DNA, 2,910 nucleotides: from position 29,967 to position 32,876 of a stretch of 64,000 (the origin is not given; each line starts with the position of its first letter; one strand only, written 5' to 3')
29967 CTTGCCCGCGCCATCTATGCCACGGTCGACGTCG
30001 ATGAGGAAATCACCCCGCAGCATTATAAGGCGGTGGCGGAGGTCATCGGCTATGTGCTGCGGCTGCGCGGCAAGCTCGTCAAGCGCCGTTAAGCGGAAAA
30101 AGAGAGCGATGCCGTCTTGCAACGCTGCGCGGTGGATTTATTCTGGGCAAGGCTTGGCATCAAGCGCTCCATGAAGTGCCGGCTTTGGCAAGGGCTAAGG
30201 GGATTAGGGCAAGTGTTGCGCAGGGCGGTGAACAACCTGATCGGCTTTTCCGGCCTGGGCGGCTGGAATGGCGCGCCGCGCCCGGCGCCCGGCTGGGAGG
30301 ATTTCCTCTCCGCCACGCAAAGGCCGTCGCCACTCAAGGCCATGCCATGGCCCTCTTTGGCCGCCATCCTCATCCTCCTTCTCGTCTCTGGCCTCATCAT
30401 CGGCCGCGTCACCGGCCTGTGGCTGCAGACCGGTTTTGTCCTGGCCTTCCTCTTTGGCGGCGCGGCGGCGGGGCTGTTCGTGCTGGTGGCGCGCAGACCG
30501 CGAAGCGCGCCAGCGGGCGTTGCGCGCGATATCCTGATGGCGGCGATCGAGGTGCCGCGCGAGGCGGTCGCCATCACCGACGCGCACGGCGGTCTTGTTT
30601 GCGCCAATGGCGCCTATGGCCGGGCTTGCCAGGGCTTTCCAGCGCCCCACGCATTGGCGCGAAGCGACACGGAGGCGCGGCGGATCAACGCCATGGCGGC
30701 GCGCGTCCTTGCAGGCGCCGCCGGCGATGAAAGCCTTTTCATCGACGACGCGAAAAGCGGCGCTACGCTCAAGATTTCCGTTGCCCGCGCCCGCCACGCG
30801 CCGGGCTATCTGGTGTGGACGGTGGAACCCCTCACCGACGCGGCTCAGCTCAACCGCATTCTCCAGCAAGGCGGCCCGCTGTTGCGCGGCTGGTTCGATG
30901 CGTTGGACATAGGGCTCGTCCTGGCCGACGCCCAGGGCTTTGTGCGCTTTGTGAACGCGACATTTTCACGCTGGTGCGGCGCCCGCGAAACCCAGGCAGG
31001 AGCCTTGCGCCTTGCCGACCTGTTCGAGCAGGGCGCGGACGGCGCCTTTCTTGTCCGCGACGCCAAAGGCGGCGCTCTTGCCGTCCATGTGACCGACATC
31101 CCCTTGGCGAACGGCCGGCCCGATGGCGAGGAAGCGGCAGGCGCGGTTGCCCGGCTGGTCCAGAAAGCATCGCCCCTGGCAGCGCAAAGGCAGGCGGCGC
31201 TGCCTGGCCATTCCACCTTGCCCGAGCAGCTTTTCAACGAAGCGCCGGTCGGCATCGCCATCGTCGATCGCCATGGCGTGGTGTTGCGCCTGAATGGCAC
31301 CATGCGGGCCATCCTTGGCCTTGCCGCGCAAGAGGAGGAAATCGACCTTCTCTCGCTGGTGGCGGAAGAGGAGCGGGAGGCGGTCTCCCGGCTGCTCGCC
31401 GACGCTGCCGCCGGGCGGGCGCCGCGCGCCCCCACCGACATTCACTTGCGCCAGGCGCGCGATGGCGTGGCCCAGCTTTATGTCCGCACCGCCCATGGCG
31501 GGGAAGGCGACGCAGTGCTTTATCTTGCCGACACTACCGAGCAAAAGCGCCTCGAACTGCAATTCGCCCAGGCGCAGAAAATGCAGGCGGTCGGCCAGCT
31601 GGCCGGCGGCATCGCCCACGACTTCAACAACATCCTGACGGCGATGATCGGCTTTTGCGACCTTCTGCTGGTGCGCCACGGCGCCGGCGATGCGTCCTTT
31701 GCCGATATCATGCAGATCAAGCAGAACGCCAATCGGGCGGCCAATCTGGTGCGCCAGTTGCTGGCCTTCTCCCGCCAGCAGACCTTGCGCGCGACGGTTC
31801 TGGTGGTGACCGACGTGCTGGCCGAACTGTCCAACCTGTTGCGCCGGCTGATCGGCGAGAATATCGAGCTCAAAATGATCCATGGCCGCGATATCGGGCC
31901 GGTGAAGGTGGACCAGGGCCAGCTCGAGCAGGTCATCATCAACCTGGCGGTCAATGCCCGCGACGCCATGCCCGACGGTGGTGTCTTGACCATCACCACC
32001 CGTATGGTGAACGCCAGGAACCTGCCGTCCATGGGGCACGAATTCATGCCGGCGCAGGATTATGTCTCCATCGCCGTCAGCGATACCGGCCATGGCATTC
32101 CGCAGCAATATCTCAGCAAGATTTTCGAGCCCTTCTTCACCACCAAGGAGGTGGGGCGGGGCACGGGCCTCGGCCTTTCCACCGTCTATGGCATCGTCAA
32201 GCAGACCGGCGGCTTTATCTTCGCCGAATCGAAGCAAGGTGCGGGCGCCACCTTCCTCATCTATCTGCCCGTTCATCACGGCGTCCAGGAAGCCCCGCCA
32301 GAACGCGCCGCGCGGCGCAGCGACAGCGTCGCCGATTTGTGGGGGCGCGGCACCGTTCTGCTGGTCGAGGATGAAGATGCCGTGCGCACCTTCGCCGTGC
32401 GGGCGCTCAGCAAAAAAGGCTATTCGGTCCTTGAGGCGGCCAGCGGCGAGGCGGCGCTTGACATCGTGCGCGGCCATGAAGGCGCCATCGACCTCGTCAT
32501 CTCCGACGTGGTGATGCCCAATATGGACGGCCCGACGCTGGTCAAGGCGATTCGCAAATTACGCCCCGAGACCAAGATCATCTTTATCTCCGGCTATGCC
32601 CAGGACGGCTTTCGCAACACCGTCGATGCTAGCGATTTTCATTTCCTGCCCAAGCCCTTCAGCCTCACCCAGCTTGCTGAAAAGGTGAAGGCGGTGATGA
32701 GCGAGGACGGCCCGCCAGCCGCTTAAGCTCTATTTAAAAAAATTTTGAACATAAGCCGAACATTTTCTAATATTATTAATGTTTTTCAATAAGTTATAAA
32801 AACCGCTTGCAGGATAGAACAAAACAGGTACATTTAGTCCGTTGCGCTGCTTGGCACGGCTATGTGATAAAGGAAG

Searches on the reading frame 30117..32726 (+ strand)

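Call 76: search_protein_families(library=pfam, proteins=[window:30117-32726:+], max_evalue=0.001)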
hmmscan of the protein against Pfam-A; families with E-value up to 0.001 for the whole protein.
window:30117-32726:+ (869 aa): 6 families
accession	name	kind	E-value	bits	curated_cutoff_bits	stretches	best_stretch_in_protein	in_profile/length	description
PF00072.30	Response_reg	-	5e-23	81.8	30.2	1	747-857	1-110/111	Response regulator receiver domain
PF02518.31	HATPase_c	-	4.3e-21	75.9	26.4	1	599-719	2-109/111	Histidine kinase-, DNA gyrase B-, and HSP90-like ATPase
PF08448.16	PAS_4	-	2.4e-12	47.5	23.1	1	373-478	1-110/110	PAS fold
PF13188.13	PAS_8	-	4.5e-09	36.3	21.8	1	370-420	4-55/65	PAS domain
PF00512.31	HisKA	-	1e-08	35.5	26.9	1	493-555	3-64/66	His Kinase A (phospho-acceptor) domain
PF00989.32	PAS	-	8.1e-08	32.7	22.6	1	370-437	4-72/113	PAS fold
